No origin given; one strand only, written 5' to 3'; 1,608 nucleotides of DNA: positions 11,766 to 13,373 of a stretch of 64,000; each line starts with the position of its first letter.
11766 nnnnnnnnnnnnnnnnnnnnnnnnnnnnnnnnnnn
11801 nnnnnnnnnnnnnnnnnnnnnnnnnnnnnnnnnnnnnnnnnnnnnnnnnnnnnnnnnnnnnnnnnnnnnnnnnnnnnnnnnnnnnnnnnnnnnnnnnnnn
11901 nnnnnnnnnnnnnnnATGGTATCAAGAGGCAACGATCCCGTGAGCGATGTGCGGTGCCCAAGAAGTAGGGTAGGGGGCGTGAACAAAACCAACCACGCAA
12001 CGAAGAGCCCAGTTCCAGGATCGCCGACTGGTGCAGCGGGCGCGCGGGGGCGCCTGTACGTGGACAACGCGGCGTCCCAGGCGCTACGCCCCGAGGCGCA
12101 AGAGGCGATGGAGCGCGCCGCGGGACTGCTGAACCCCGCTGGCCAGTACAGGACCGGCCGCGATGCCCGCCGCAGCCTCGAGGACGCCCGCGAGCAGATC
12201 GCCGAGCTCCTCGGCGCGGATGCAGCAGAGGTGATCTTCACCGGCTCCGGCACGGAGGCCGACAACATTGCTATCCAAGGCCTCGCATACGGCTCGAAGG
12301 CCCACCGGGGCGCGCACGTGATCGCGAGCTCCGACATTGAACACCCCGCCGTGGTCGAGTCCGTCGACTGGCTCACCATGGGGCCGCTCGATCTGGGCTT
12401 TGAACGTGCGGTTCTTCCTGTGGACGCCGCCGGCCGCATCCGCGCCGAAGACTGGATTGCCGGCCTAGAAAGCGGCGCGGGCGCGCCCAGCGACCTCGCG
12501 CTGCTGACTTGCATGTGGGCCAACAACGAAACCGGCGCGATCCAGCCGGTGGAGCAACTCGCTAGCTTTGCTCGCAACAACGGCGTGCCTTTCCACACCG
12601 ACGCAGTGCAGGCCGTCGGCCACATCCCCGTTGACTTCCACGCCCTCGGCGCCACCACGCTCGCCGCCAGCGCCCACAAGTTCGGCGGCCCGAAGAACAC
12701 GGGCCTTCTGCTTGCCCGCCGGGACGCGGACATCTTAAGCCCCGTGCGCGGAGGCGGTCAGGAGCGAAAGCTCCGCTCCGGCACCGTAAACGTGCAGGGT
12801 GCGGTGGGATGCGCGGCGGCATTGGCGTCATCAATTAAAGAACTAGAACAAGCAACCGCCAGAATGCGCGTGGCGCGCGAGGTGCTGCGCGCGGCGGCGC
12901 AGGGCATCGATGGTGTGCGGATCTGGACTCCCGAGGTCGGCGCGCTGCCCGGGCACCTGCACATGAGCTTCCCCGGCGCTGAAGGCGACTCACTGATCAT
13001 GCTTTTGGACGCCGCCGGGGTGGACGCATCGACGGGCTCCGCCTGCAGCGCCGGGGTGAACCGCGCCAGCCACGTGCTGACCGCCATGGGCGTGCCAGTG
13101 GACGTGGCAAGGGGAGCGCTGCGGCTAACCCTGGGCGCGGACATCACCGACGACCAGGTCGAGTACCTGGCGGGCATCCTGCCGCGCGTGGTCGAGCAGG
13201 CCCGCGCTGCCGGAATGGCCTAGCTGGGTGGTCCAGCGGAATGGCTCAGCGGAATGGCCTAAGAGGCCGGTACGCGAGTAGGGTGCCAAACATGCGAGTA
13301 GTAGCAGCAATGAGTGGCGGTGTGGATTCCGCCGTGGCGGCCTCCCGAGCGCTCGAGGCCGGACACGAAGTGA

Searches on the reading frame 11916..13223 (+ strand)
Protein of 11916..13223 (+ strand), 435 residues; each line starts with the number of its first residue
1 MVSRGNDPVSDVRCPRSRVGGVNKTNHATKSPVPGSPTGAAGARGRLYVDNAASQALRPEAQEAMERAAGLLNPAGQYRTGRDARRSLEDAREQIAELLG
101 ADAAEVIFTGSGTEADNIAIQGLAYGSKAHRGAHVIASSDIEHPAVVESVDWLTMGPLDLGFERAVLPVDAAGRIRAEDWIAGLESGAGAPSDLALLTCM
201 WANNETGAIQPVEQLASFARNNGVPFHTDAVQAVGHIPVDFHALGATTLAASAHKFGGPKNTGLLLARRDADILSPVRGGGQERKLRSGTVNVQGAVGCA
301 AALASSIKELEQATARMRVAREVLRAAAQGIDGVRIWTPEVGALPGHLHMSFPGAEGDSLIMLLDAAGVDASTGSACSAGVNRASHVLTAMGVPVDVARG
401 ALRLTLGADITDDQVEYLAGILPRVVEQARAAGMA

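Call 39: search_protein_families(library=pfam, proteins=[window:11916-13223:+])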
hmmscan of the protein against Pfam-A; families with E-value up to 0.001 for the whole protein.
window:11916-13223:+ (435 aa): 2 families
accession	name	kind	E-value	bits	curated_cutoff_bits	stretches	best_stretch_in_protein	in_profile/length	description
PF00266.25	Aminotran_5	-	1.4e-48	166.2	21.5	1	48-418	2-371/371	Aminotransferase class-V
PF01212.27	Beta_elim_lyase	-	0.0002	21.2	27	1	86-230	32-169/288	Beta-eliminating lyase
